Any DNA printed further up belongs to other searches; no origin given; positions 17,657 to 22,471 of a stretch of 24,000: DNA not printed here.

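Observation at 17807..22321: Single 1504-aa gene with nuclease, STAND-like NTPase and long unknown C-terminus: candidate NLR/Avs-like antiphage system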

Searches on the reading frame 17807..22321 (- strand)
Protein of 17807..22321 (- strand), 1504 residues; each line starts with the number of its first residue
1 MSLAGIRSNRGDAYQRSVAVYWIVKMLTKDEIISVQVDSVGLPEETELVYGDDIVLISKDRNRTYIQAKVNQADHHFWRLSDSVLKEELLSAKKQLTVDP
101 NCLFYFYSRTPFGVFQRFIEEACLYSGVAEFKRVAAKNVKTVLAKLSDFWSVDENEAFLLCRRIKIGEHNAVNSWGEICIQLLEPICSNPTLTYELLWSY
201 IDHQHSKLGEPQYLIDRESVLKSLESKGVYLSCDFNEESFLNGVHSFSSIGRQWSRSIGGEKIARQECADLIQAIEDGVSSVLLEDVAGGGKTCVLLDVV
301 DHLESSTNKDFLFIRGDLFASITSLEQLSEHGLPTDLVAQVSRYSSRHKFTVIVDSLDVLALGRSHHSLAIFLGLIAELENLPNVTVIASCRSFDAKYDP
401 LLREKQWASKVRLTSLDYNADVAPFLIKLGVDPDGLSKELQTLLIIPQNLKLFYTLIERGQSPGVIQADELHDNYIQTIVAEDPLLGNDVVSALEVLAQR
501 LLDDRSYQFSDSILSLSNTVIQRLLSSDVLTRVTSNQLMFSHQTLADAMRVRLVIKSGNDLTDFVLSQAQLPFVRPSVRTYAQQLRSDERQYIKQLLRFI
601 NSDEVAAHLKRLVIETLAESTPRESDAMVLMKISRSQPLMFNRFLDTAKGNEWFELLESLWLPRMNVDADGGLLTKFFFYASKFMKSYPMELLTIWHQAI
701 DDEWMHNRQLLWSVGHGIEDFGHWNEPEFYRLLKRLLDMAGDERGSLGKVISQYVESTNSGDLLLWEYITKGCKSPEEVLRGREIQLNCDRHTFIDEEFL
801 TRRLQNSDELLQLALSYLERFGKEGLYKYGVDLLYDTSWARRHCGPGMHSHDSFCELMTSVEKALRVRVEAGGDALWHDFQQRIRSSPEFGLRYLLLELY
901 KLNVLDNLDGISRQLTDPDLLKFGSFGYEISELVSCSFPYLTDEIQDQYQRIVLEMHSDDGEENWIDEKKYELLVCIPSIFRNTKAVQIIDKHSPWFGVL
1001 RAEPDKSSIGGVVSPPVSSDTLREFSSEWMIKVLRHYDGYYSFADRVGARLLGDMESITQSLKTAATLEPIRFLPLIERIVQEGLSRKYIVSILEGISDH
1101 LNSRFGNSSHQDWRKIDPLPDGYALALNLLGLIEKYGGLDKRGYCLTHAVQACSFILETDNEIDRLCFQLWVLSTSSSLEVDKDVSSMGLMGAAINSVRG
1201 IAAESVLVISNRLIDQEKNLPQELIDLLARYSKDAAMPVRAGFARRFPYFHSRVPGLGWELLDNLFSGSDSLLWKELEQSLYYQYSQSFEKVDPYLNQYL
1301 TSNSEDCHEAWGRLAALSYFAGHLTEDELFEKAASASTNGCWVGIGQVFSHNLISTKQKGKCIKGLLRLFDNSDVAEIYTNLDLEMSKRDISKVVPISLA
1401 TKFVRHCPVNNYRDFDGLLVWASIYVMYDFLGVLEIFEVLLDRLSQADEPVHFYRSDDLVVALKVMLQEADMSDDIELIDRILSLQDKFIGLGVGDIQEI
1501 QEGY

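Call 4: search_protein_families(library=pfam, proteins=[window:17807-22321:-], max_evalue=1)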
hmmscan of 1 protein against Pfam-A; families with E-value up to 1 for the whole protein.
window:17807-22321:- (1504 aa): 0 families

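Call 5: search_protein_families(library=padloc, proteins=[window:17807-22321:-], max_evalue=1)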
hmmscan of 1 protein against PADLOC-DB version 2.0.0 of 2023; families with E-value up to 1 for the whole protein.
window:17807-22321:- (1504 aa): 4 families
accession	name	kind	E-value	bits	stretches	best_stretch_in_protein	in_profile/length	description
PDLC03848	LmuA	-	4.6e-06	25.2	1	11-230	15-227/373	-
PDLC00173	HamA1|HamA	-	0.00081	16.1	1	5-82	12-80/539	DUF1837 domain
PDLC00153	HamA1|HamA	-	0.0032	14.3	1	5-85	8-75/541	DUF1837 domain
PDLC00741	Effector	-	0.031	10.8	1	4-71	10-76/489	Endonuclease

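Call 6: search_protein_families(library=ncbifam, proteins=[window:17807-22321:-], max_evalue=1)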
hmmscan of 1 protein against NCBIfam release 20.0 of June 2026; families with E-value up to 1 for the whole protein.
window:17807-22321:- (1504 aa): 0 families

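Call 8: find_homologous_proteins(query=window:17807-22321:-)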
Query window:17807-22321:- (1504 aa): 369 proteins with E <= 0.001 among 8000 candidates; the best 120 are listed.
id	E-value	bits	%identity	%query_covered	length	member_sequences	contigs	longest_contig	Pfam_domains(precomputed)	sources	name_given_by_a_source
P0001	0.0e+0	3370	100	98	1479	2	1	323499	-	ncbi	-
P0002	0.0e+0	3034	89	100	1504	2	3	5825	-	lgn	-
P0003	0.0e+0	2641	86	90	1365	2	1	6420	-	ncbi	-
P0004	0.0e+0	1477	45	100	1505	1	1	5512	-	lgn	-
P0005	0.0e+0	1440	45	100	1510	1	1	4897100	-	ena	-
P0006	0.0e+0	1423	45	100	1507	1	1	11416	-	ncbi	ncbi:MAG: hypothetical protein QM500_15125 [Methylococcales bacterium]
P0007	0.0e+0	1404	44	100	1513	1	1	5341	-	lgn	-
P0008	0.0e+0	1402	43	100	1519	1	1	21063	-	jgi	-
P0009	0.0e+0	1398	44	100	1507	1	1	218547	-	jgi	jgi:hypothetical protein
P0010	0.0e+0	1393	44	100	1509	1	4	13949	-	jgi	-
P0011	0.0e+0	1374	43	100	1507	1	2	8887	-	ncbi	-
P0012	0.0e+0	1364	43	100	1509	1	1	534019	-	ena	-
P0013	0.0e+0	1346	43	98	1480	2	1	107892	-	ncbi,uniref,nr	ncbi:hypothetical protein [Zhongshania sp. BJYM1]|uniref:hypothetical protein n=1 Tax=Zhongshania aq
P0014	0.0e+0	1334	43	99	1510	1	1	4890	-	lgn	-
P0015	0.0e+0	1300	41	100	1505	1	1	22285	-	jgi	jgi:hypothetical protein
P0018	0.0e+0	1290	42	100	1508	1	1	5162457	-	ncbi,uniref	ncbi:hypothetical protein ACJJIW_17185 [Microbulbifer sp. JMSA004]|uniref:hypothetical protein n=1 T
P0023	0.0e+0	1245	40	100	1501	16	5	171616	-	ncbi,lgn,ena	-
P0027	0.0e+0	1161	39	100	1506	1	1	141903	-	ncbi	-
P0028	0.0e+0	1093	37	100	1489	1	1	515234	-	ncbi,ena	-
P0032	1.1e-284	966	35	100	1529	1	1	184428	-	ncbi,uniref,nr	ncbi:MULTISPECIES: ATP-binding protein [Trichocoleus]|uniref:ATP-binding protein n=1 Tax=Trichocoleu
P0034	3.3e-282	958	35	100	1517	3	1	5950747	-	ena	-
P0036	7.4e-280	950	36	96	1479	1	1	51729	PF00004.36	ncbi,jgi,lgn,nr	ncbi:MAG: ATP-binding protein [Trichocoleus desertorum ATA4-8-CV12]|jgi:hypothetical protein|nr:ATP-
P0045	1.9e-244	833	34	92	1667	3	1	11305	PF00656.28,PF00004.36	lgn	-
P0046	8.0e-236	804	32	98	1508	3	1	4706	PF25199.2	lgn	-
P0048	4.0e-230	785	34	88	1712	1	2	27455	PF00656.28,PF00004.36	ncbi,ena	-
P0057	3.8e-212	726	30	100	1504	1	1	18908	PF00004.36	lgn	-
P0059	2.0e-205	703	30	100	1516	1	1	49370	PF00004.36,PF25199.2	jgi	jgi:hypothetical protein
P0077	3.3e-177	610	29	100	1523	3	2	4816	PF05729.19,PF00004.36,PF13191.13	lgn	-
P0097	6.7e-170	586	28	100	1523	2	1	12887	PF05729.19,PF00004.36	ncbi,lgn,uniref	ncbi:NACHT domain-containing protein [Shewanella oncorhynchi]|uniref:NACHT domain-containing protein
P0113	1.9e-167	577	28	100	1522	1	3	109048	PF05729.19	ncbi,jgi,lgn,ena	-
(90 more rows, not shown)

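Call 11: search_protein_families(library=pfam, proteins=[P0045, P0046, P0059, P0077, P0097, P0048], max_evalue=0.01)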
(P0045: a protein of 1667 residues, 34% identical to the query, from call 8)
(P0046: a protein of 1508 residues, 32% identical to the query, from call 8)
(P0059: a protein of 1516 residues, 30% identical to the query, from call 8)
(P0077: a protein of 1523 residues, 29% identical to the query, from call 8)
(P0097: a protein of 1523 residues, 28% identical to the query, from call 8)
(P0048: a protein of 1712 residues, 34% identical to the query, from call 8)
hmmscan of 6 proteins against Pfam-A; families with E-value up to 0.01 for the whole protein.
P0045 (1667 aa): 2 families
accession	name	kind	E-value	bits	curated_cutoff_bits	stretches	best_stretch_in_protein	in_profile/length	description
PF00656.27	Peptidase_C14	-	1.8e-14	54.4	21.4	1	3-206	2-193/233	Caspase domain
PF00004.35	AAA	-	1.8e-06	28.9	21.2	1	440-570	1-126/131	ATPase family associated with various cellular activities (AAA)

P0046 (1508 aa): 8 families
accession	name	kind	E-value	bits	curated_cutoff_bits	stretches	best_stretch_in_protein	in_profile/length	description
PF25199.1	nSTAND_NTPase5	-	3e-06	27.6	34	1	258-332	10-89/145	Novel STAND NTPase 5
PF05729.18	NACHT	-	4.2e-05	23.9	26.7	1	287-402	3-134/167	NACHT domain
PF24883.2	NPHP3_N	-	0.00063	20.4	24.8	0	283-319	20-57/164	Nephrocystin 3, N-terminal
PF13191.12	AAA_16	-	0.00096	20.1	32.6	1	271-380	7-126/167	AAA ATPase domain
PF00004.35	AAA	-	0.0018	19.2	21.2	1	287-408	1-119/131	ATPase family associated with various cellular activities (AAA)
PF09848.15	SLFN-g3_helicase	-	0.0019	18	24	1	285-313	2-31/354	Schlafen group 3, DNA/RNA helicase domain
PF13401.12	AAA_22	-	0.0021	18.8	27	0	282-366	3-97/130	AAA domain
PF14130.12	Cap4_nuclease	-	0.003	18.2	26.2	0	4-209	2-196/200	Cap4, dsDNA endonuclease domain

P0059 (1516 aa): 8 families
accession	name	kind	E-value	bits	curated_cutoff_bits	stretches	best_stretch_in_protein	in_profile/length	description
PF00004.35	AAA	-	6e-07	30.4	21.2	1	282-407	1-129/131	ATPase family associated with various cellular activities (AAA)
PF25199.1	nSTAND_NTPase5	-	1.3e-05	25.5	34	1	261-387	18-134/145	Novel STAND NTPase 5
PF24883.2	NPHP3_N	-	6.5e-05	23.6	24.8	0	273-311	14-54/164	Nephrocystin 3, N-terminal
PF14130.12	Cap4_nuclease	-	0.00018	22.2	26.2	1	4-194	2-185/200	Cap4, dsDNA endonuclease domain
PF13191.12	AAA_16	-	0.0012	19.8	32.6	1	271-318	15-63/167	AAA ATPase domain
PF13401.12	AAA_22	-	0.0034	18.1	27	0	278-314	4-40/130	AAA domain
PF03266.21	NTPase_1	-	0.0054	17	23.9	1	282-310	2-30/168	NTPase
PF01583.26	APS_kinase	-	0.0081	16.6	21.1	0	281-340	4-62/152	Adenylylsulphate kinase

P0077 (1523 aa): 11 families
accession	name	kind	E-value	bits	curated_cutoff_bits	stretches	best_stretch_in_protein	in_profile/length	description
PF00004.35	AAA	-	1.3e-07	32.6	21.2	1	281-399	1-113/131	ATPase family associated with various cellular activities (AAA)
PF13191.12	AAA_16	-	2e-06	28.8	32.6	1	267-356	9-104/167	AAA ATPase domain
PF05729.18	NACHT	-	2.4e-06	27.9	26.7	1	280-377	2-112/167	NACHT domain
PF13401.12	AAA_22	-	0.00026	21.7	27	1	276-363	3-96/130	AAA domain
PF04851.21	ResIII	-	0.00052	20.4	22.5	1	266-309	11-54/164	Type III restriction enzyme, res subunit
PF25199.1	nSTAND_NTPase5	-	0.003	17.8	34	0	262-396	24-134/145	Novel STAND NTPase 5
PF09848.15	SLFN-g3_helicase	-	0.0037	17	24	0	280-308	3-31/354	Schlafen group 3, DNA/RNA helicase domain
PF24883.2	NPHP3_N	-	0.0055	17.4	24.8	0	275-345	17-80/164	Nephrocystin 3, N-terminal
PF13245.12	AAA_19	-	0.0062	17.2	25.1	0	277-345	10-66/134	AAA domain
PF13238.12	AAA_18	-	0.0083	17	29.4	0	281-342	1-45/128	AAA domain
PF20720.3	nSTAND3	-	0.0084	16.3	27.2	0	264-304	4-43/155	Novel STAND NTPase 3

P0097 (1523 aa): 10 families
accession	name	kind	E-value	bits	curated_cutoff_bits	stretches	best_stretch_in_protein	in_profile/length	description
PF05729.18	NACHT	-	2.3e-07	31.2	26.7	1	279-396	1-130/167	NACHT domain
PF00004.35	AAA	-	1.7e-06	28.9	21.2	1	281-399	1-113/131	ATPase family associated with various cellular activities (AAA)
PF13401.12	AAA_22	-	9e-05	23.2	27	1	277-369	4-98/130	AAA domain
PF13191.12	AAA_16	-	9.5e-05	23.4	32.6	1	273-356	18-104/167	AAA ATPase domain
PF24883.2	NPHP3_N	-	0.0013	19.4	24.8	0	277-348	21-83/164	Nephrocystin 3, N-terminal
PF13481.12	AAA_25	-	0.0017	18.4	27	0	301-363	86-155/195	AAA domain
PF08433.16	KTI12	-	0.0025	17.8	22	1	281-360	4-79/271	Chromatin associated protein KTI12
PF04851.21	ResIII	-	0.0038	17.6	22.5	0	267-313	12-58/164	Type III restriction enzyme, res subunit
PF13238.12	AAA_18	-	0.0065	17.4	29.4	0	281-358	1-78/128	AAA domain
PF06414.18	Zeta_toxin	-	0.01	15.8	22.3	0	276-307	14-44/199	Zeta toxin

P0048 (1712 aa): 4 families
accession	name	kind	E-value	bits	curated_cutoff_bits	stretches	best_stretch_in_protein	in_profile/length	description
PF00656.27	Peptidase_C14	-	7.4e-12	45.9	21.4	1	5-240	4-222/233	Caspase domain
PF00004.35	AAA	-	5.1e-07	30.7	21.2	1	438-564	1-123/131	ATPase family associated with various cellular activities (AAA)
PF13191.12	AAA_16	-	0.0033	18.4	32.6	0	424-539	12-129/167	AAA ATPase domain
PF05729.18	NACHT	-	0.006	16.9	26.7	0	438-577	3-154/167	NACHT domain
